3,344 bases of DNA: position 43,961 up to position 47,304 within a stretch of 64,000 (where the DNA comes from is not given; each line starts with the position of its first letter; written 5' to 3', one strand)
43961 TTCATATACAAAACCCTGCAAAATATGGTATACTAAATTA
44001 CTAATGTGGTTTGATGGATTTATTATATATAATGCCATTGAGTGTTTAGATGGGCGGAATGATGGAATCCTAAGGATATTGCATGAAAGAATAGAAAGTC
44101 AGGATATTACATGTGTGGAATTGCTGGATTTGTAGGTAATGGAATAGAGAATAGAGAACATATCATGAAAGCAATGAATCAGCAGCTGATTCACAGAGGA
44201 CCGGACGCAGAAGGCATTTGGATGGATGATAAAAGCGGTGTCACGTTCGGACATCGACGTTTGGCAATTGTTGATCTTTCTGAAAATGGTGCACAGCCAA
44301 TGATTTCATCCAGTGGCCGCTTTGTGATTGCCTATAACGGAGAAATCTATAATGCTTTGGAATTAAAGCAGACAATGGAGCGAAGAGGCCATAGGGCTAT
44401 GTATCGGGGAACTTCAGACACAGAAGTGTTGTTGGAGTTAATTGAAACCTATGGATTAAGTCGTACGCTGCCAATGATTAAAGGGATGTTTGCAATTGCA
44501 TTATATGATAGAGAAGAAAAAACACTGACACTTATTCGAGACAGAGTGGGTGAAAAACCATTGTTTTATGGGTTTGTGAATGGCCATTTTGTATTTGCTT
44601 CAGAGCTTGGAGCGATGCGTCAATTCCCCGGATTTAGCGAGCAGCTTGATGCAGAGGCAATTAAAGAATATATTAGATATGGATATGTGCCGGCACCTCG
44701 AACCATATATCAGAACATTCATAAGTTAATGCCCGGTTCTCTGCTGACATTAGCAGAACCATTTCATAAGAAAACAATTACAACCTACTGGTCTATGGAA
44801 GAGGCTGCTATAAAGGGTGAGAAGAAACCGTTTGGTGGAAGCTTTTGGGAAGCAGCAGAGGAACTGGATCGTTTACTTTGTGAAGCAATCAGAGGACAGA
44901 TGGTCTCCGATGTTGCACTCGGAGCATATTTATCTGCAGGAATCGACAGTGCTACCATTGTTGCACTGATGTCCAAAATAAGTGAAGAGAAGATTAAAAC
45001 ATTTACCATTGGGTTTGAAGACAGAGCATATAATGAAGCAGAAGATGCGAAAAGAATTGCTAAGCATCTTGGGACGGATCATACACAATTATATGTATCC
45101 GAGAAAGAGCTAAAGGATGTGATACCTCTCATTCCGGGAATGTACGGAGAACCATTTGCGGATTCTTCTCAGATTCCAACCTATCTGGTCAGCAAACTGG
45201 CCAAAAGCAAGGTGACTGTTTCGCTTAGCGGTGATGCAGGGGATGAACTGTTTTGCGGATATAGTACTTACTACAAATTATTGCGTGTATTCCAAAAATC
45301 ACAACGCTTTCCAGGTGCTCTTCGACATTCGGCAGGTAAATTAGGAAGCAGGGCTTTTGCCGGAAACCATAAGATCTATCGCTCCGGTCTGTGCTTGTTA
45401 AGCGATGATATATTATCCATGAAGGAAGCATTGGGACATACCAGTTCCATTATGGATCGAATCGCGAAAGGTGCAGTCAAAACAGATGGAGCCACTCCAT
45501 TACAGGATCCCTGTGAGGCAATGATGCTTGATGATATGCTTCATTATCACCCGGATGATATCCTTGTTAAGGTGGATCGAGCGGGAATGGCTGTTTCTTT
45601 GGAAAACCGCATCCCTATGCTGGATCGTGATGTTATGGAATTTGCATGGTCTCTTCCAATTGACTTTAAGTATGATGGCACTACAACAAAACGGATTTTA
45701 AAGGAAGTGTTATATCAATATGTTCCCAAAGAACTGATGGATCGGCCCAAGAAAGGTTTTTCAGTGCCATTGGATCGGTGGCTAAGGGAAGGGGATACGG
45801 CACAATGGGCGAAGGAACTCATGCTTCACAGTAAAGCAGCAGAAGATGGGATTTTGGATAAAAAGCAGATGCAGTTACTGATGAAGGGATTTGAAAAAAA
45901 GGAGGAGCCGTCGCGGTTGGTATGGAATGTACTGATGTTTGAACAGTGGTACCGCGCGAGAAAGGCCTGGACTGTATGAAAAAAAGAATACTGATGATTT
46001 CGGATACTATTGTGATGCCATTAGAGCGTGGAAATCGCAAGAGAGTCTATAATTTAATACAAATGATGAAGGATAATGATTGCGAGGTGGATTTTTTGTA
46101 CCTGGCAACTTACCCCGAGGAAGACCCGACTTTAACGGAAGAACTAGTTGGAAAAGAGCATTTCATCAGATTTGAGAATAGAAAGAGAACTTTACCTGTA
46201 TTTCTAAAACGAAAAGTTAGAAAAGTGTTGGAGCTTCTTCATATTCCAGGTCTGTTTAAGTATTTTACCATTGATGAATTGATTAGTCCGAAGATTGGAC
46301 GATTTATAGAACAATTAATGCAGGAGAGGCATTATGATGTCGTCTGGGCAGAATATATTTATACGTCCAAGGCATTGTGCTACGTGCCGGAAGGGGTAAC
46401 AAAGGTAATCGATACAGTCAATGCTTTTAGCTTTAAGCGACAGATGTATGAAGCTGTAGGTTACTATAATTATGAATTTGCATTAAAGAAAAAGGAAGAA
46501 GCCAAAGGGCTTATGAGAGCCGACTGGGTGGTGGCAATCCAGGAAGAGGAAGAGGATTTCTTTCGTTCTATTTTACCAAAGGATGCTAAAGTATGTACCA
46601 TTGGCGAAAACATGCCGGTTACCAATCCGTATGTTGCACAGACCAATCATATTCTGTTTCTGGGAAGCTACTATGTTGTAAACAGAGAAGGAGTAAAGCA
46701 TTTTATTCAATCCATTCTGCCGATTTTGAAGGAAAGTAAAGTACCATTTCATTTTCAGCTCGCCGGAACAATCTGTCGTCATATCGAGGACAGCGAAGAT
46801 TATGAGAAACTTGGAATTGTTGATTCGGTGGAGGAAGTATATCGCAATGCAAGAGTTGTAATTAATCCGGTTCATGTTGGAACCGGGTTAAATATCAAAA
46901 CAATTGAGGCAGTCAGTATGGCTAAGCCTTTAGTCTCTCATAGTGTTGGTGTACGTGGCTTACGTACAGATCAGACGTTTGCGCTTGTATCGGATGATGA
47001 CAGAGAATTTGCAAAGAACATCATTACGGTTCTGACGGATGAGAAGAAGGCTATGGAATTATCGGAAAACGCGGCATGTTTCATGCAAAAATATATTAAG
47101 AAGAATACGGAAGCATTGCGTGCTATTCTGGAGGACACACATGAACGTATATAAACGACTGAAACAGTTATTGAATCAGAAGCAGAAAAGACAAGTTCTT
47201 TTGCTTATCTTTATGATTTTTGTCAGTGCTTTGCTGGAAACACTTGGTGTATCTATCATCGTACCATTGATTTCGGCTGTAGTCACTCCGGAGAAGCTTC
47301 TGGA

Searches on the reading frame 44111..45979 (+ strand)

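Call 8: search_protein_families(library=pfam, proteins=[window:44111-45979:+], max_evalue=0.0001)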
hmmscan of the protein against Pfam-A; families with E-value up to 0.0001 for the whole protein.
window:44111-45979:+ (622 aa): 4 families
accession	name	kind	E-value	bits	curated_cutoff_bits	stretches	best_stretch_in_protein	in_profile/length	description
PF00733.27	Asn_synthase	-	5.8e-98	329.2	21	1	251-615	1-354/354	Asparagine synthase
PF13522.11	GATase_6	-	1.1e-41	142.4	27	1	31-165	1-130/130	Glutamine amidotransferase domain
PF13537.11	GATase_7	-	1.2e-38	132.3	25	1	48-170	1-122/123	Glutamine amidotransferase domain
PF06508.19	QueC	-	7.4e-05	22.8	22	0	274-330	6-61/210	Queuosine biosynthesis protein QueC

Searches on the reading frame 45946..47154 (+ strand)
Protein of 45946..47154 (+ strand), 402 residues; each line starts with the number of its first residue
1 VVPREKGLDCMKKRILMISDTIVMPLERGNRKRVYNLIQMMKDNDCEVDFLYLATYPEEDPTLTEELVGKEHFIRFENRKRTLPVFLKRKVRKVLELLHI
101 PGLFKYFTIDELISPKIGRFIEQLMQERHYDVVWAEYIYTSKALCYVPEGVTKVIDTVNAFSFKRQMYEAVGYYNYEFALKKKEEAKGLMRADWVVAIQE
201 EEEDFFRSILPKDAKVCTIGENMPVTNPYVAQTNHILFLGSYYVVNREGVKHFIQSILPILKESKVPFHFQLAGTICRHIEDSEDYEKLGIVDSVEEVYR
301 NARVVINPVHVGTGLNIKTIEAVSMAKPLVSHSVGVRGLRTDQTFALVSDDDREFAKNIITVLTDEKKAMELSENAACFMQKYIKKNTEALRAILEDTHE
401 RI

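Call 8: search_protein_families(library=pfam, proteins=[window:45946-47154:+], max_evalue=0.0001)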
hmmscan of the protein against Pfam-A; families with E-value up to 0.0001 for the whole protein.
window:45946-47154:+ (402 aa): 3 families
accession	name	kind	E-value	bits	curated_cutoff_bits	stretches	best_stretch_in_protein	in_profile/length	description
PF13692.12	Glyco_trans_1_4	-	9.6e-18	65.3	27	1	234-365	2-142/142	Glycosyl transferases group 1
PF00534.26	Glycos_transf_1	-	2.1e-05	24.5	26.4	1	248-376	28-169/172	Glycosyl transferases group 1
PF13524.12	Glyco_trans_1_2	-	2.3e-05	24.8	25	1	268-382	15-131/144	Glycosyl transferase-like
